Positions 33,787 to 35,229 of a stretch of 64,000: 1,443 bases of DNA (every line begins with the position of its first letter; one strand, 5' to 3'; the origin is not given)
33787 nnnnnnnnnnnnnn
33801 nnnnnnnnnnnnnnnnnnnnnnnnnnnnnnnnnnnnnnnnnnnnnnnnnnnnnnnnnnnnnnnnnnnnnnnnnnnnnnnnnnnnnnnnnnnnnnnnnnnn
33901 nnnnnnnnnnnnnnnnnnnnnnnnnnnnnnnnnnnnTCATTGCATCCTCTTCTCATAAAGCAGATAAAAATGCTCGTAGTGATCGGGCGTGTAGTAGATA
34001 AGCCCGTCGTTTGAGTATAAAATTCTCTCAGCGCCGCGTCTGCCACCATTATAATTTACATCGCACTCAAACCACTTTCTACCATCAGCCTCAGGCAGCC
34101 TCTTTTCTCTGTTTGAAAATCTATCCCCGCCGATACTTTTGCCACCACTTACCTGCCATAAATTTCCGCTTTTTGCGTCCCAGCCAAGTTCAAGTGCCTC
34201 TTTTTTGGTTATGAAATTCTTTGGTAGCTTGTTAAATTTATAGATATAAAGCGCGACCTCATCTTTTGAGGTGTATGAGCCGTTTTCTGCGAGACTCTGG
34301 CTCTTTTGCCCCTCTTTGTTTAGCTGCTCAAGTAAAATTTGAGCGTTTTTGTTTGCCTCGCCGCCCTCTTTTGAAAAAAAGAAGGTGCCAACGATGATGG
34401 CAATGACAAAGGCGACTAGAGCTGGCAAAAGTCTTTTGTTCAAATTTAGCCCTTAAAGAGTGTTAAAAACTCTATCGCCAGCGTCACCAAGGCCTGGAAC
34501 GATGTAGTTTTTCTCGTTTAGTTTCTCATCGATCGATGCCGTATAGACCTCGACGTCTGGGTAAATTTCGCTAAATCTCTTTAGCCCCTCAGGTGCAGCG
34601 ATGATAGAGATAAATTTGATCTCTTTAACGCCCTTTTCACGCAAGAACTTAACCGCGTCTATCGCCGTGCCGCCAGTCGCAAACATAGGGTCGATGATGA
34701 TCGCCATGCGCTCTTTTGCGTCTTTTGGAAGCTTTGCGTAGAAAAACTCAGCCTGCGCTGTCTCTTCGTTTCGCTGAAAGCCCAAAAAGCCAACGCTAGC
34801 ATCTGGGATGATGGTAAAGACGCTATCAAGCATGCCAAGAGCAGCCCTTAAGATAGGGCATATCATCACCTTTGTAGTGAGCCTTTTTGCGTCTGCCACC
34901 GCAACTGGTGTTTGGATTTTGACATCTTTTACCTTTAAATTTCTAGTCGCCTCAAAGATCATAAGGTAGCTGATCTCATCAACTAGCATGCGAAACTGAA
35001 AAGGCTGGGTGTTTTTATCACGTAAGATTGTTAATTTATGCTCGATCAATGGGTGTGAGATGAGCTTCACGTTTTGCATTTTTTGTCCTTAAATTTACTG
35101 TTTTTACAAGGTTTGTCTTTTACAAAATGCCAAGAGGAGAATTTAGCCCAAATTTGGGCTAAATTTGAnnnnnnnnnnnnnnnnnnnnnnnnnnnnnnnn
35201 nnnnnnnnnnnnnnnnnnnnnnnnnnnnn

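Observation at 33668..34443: Secreted barnase-family RNase plus barstar inhibitor inserted between upp and mqnA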

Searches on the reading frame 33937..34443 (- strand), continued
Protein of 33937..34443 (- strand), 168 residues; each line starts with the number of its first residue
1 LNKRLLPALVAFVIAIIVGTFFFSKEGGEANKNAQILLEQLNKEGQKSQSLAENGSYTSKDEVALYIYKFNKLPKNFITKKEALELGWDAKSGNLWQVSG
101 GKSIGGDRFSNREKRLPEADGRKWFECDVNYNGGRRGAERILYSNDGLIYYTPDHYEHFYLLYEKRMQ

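Call 38: fold_search(model_id=the predicted structure, library=pdb)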
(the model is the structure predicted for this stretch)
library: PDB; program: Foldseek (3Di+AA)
matches with E <= 10: 197; with E <= 0.001: 53
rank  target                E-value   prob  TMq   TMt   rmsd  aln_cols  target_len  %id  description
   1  1b20_A                6.9e-15  1.00  0.62  0.95   1.1       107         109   53  DELETION OF A BURIED SALT-BRIDGE IN BARNASE (released 1998-12-09)
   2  1x1y_B                7.3e-15  1.00  0.62  0.94   1.8       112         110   53  Water-mediate interaction at aprotein-protein interface (released 2005-04-26)
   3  1bns_A                7.8e-15  1.00  0.61  0.94   0.7       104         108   55  STRUCTURAL STUDIES OF BARNASE MUTANTS (released 1994-06-22)
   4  2za4_C                8.8e-15  1.00  0.63  0.96   1.0       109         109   53  Crystal Structural Analysis of Barnase-barstar Complex (released 2008-05-20)
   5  1gou_A                1.1e-14  1.00  0.62  0.95   0.9       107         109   50  Ribonuclease Binase (G Specific Endonuclease) Unliganded Form (released 2001-11-29)
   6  1bsa_A                1.2e-14  1.00  0.61  0.95   0.7       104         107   55  CRYSTAL STRUCTURAL ANALYSIS OF MUTATIONS IN THE HYDROPHOBIC CORES OF BARNASE (released 1994-01-31)
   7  1brk_C                1.3e-14  1.00  0.61  0.95   0.8       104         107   55  BARNASE MUTANT WITH ILE 96 REPLACED BY ALA (released 1995-07-10)
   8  1bsb_A                1.4e-14  1.00  0.62  0.96   0.7       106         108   56  CRYSTAL STRUCTURAL ANALYSIS OF MUTATIONS IN THE HYDROPHOBIC CORES OF BARNASE (released 1994-01-31)
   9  1bri_A                1.4e-14  1.00  0.61  0.95   0.7       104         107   56  BARNASE MUTANT WITH ILE 76 REPLACED BY ALA (released 1995-07-10)
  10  1bsd_A                1.4e-14  1.00  0.61  0.95   0.7       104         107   55  CRYSTAL STRUCTURAL ANALYSIS OF MUTATIONS IN THE HYDROPHOBIC CORES OF BARNASE (released 1994-01-31)
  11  1bng_A                1.4e-14  1.00  0.61  0.94   0.8       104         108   55  BARNASE S85C/H102C DISULFIDE MUTANT (released 1995-07-10)
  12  1b21_A                1.4e-14  1.00  0.63  0.96   1.1       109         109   51  DELETION OF A BURIED SALT BRIDGE IN BARNASE (released 1998-12-09)
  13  1brg_A                1.5e-14  1.00  0.61  0.94   0.8       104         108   56  CRYSTALLOGRAPHIC ANALYSIS OF PHE->LEU SUBSTITUTION IN THE HYDROPHOBIC CORE OF BARNASE (released 1994-06-22)
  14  1bsc_A                1.6e-14  1.00  0.61  0.94   0.7       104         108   55  CRYSTAL STRUCTURAL ANALYSIS OF MUTATIONS IN THE HYDROPHOBIC CORES OF BARNASE (released 1994-01-31)
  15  1bnj_C                1.7e-14  1.00  0.61  0.95   0.7       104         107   56  BARNASE WILDTYPE STRUCTURE AT PH 9.0 (released 1995-09-15)
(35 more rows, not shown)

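Call 43: search_protein_families(library=padloc, proteins=[window:33937-34443:-], max_evalue=0.01)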
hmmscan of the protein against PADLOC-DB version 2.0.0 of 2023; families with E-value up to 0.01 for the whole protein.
window:33937-34443:- (168 aa): 0 families

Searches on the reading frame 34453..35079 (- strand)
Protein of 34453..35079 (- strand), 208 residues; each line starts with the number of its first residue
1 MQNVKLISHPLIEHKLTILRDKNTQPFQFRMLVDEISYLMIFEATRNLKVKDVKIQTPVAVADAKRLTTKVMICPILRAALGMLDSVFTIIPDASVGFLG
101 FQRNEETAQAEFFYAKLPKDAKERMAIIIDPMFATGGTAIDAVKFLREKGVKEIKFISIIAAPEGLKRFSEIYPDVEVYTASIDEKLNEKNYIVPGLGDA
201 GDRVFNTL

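Call 3: search_protein_families(library=pfam, proteins=[window:34453-35079:-], max_evalue=0.01)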
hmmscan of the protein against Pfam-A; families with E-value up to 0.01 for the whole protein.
window:34453-35079:- (208 aa): 3 families
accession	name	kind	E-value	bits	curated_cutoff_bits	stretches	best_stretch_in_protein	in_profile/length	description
PF14681.12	UPRTase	-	4.2e-71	239.1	27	1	7-207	2-206/206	Uracil phosphoribosyltransferase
PF00156.33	Pribosyltran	-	3.5e-08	33.4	26.3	1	69-170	29-134/158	Phosphoribosyl transferase domain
PF24390.1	PRTase-CE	-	0.0003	21.2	27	1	111-186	93-174/253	PRTase-CE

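Call 4: search_protein_families(library=ncbifam, proteins=[window:34453-35079:-], max_evalue=0.01)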
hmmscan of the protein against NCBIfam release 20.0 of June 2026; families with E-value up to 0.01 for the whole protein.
window:34453-35079:- (208 aa): 14 families
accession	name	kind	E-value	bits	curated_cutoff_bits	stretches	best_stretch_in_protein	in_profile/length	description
TIGR01091.1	upp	equivalog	3.4e-83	278.4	208.35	1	4-207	2-206/207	uracil phosphoribosyltransferase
NF001097.0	PRK00129.1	equivalog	1.2e-81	273.4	114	1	2-207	2-208/209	uracil phosphoribosyltransferase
NF002095.0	PRK00934.1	equivalog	4.4e-08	32.6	296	1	120-158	202-240/287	ribose-phosphate diphosphokinase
TIGR01251.1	ribP_PPkin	subfamily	5.4e-07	28.8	113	1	108-157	195-244/309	ribose-phosphate diphosphokinase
NF005299.0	PRK06827.1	subfamily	7.3e-06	24.9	327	1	119-176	261-319/383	phosphoribosylpyrophosphate synthetase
NF001815.0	PRK00553.1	equivalog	0.00011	21.4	484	1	121-182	216-279/332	ribose-phosphate pyrophosphokinase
NF002758.0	PRK02812.1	equivalog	0.00013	21.2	518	1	119-169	226-278/330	ribose-phosphate pyrophosphokinase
NF002844.0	PRK03092.1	equivalog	0.00035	19.9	438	1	111-156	211-256/326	ribose-phosphate diphosphokinase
NF002320.0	PRK01259.1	subfamily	0.00043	19.7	297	1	120-157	211-248/316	ribose-phosphate diphosphokinase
NF002634.0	PRK02304.1-3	equivalog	0.0023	17.6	170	1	125-164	120-159/182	adenine phosphoribosyltransferase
NF009211.0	PRK12560.1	equivalog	0.0042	16.9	188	1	122-157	113-148/187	adenine phosphoribosyltransferase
NF005537.0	PRK07199.1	subfamily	0.0066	15.6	322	0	120-161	208-249/301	ribose-phosphate diphosphokinase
NF040646.1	HPT_Archaea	equivalog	0.0072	15.9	200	0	124-171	115-162/184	hypoxanthine/guanine phosphoribosyltransferase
NF002636.0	PRK02304.1-5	equivalog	0.0081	15.7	125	0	122-161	116-155/176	adenine phosphoribosyltransferase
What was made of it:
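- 34453..35079 (-): upp (uracil phosphoribosyltransferase), upstream neighbour in the same gene string. TIGR01091 at E 3.4e-83 and PF14681 at E 4e-71 (calls 3, 4).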

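Call 8: find_related_loci(query=window:34453-35079:-, collection=genome_contigs, flank=4000)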
Query window:34453-35079:- (208 aa) in genome_contigs; peptide patterns used: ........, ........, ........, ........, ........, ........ (x = any residue, [..] = any of these).
600 stretches matched a pattern (row limit reached: there are more); 405 encode a relative of the query (tblastn E <= 1e-3); the best 80 are kept; 80 distinct loci.
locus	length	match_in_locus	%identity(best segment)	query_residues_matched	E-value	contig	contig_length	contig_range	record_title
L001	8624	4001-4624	100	1-208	2e-138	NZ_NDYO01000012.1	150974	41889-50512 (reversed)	Campylobacter concisus strain Lasto28.99 Contig012, whole genome shotgun sequence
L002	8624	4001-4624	100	1-208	2e-138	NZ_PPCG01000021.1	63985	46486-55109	Campylobacter concisus strain AAUH-20UCf 1097507, whole genome shotgun sequence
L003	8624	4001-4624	100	1-208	2e-138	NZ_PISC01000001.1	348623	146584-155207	Campylobacter concisus strain H3O1 NODE_1_length_348623_cov_96.5755, whole genome shotgun sequence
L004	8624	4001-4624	100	1-208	2e-138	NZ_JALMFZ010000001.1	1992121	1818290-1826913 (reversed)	Campylobacter concisus strain CCONP22O1 1, whole genome shotgun sequence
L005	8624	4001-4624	99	1-208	3e-138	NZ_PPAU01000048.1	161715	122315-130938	Campylobacter concisus strain AAUH-11UCo 1102473, whole genome shotgun sequence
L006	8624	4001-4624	100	1-208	2e-138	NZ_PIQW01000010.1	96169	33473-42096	Campylobacter concisus strain P26UCO-S1 NODE_10_length_96169_cov_138.51, whole genome shotgun sequence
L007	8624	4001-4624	100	1-208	2e-138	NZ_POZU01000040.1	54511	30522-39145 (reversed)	Campylobacter concisus strain AAUH-48UCo-a 1103741, whole genome shotgun sequence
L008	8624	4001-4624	100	1-208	2e-138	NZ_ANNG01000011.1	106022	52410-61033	Campylobacter concisus UNSWCS Contig_11, whole genome shotgun sequence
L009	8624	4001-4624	100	1-208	2e-138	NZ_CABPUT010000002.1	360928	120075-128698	Campylobacter concisus isolate 2010-1718, whole genome shotgun sequence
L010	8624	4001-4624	100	1-208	2e-138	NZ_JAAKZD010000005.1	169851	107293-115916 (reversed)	Campylobacter concisus strain H32O-S1 ASC1_t_contig00005, whole genome shotgun sequence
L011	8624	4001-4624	100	1-208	2e-138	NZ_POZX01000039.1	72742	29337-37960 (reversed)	Campylobacter concisus strain AAUH-2010376221 1103316, whole genome shotgun sequence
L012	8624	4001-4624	100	1-208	2e-138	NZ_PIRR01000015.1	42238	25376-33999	Campylobacter concisus strain H24O-S1 NODE_15_length_42238_cov_76.5644, whole genome shotgun sequence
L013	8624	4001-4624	100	1-208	2e-138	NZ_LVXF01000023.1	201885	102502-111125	Campylobacter concisus strain AUS22-Bd2 scaffold_3, whole genome shotgun sequence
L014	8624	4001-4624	99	1-208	3e-138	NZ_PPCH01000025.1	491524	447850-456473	Campylobacter concisus strain AAUH-10UCil-a 1096824, whole genome shotgun sequence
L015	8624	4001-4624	100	1-208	2e-138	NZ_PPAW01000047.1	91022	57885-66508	Campylobacter concisus strain AAUH-12CDrec-a 1102326, whole genome shotgun sequence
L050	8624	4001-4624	88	1-208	3e-125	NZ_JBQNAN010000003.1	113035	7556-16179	MAG: Campylobacter sp. isolate A26_bin.122 NODE_120_length_113035_cov_43.315534, whole genome shotgun sequence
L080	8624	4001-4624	77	1-208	3e-109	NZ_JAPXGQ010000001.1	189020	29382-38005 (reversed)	Campylobacter ureolyticus strain URMC_785 NODE_1_length_189020_cov_12.252455, whole genome shotgun sequence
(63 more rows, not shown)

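Call 45: search_protein_families(library=pfam, proteins=[L050:4963-5331:+, L050:5335-5676:+, L050:7002-7550:+, L080:4632-4943:+], max_evalue=0.001)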
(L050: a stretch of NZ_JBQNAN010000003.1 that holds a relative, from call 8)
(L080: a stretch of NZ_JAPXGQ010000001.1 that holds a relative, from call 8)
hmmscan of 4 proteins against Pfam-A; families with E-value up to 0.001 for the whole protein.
L050:4963-5331:+ (122 aa): 0 families

L050:5335-5676:+ (113 aa): 0 families

L050:7002-7550:+ (182 aa): 2 families
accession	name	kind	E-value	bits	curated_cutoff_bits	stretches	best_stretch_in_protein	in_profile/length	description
PF02525.22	Flavodoxin_2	-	4.6e-37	128.1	27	1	1-169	1-196/198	Flavodoxin-like fold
PF03358.20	FMN_red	-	5e-05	23.4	24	1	17-110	19-117/152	NADPH-dependent FMN reductase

L080:4632-4943:+ (103 aa): 0 families
